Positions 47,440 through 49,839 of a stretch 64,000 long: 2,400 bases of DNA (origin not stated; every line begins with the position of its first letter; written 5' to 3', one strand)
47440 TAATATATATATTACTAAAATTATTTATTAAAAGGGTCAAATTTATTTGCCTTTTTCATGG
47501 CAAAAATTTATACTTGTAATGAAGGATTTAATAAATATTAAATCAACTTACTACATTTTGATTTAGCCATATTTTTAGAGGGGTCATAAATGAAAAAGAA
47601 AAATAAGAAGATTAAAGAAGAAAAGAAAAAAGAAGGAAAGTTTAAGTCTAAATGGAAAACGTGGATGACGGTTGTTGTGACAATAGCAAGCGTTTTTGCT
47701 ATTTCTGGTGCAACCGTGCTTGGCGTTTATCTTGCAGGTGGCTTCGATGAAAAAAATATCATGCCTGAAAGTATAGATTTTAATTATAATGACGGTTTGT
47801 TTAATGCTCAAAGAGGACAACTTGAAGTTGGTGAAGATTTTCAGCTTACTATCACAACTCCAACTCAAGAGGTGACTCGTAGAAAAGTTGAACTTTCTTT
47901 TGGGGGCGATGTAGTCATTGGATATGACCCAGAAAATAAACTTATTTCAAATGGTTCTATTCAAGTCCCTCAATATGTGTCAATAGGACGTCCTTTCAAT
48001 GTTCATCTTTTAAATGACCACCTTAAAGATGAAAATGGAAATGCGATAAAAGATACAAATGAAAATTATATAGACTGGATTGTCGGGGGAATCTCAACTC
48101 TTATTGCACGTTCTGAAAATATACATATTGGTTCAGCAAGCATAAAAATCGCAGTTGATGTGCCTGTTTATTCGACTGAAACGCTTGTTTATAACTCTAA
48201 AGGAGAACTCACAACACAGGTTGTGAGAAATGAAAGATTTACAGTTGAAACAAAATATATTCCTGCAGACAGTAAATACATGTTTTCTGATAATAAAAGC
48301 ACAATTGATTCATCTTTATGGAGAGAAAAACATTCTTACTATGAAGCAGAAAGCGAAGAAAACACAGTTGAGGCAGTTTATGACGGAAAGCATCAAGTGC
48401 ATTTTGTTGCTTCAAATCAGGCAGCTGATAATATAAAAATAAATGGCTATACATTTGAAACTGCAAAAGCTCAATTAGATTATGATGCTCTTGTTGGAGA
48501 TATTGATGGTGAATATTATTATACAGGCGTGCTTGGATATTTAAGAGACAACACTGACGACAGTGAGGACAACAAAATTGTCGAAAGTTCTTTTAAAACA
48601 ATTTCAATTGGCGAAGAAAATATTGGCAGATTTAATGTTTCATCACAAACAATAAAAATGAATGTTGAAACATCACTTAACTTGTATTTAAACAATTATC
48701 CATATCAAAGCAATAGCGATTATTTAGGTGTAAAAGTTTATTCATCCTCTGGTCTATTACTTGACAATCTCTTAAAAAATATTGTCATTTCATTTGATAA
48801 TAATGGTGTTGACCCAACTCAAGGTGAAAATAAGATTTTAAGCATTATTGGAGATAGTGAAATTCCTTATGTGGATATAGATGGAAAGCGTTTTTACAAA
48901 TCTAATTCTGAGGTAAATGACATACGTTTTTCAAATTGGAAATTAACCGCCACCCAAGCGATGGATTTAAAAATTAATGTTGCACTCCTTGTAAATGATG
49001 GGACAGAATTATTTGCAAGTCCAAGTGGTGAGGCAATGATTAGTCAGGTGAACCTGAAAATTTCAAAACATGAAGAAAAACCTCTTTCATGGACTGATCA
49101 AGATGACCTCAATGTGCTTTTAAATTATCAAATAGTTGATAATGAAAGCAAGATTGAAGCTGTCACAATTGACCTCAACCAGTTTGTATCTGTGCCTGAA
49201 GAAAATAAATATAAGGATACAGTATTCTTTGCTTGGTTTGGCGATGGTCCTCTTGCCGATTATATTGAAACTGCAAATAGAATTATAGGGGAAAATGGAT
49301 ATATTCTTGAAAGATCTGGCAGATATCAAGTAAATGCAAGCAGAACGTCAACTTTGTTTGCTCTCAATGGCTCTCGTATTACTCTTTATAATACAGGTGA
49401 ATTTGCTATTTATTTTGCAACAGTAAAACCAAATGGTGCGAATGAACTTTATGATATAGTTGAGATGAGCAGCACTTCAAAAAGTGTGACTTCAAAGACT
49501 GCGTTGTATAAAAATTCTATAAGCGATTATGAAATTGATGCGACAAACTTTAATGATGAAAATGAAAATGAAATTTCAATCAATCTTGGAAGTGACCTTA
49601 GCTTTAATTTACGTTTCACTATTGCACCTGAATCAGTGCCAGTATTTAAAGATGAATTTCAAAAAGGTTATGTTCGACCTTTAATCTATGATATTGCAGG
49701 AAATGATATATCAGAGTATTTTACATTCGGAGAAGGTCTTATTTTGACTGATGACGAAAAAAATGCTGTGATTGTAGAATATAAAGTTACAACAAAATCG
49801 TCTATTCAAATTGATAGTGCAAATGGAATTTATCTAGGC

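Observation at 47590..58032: Second giant gene: a 3,480-aa membrane-anchored protein with no recognisable motif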

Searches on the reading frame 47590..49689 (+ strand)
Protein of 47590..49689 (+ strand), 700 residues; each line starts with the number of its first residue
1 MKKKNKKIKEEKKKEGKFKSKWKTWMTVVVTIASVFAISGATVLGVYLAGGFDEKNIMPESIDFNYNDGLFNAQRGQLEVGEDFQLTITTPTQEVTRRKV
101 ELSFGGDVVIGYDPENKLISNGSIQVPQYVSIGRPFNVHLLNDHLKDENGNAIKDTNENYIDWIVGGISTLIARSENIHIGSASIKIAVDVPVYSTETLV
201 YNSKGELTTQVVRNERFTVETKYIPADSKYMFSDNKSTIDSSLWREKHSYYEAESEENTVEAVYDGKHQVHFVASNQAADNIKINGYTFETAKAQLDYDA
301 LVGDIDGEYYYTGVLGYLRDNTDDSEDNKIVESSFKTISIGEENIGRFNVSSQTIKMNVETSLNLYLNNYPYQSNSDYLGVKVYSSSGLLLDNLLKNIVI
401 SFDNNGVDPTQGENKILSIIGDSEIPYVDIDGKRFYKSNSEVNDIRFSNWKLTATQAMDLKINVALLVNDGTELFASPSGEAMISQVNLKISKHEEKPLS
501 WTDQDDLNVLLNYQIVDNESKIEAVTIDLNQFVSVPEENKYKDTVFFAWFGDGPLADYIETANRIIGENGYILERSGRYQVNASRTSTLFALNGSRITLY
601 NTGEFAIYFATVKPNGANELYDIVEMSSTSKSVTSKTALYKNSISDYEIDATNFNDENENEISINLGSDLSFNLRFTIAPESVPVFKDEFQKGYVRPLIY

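Call 36: find_homologous_proteins(query=A2, max_evalue=0.001)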
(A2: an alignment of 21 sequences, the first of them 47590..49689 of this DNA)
Query A2 (21 sequences) (700 aa, profile of the alignment): 4 proteins with E <= 0.001 among 8000 candidates.
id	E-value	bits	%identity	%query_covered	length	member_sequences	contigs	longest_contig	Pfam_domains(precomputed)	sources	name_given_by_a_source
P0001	9.7e-270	915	53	100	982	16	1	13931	-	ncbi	-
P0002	8.0e-266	902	53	99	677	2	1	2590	-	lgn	-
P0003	1.4e-177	610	27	86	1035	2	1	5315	-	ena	-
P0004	2.1e-124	435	39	48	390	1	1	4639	-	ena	-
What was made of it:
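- Tried and rejected: With a 21-sequence N-terminal profile it found only fragments (call 36).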
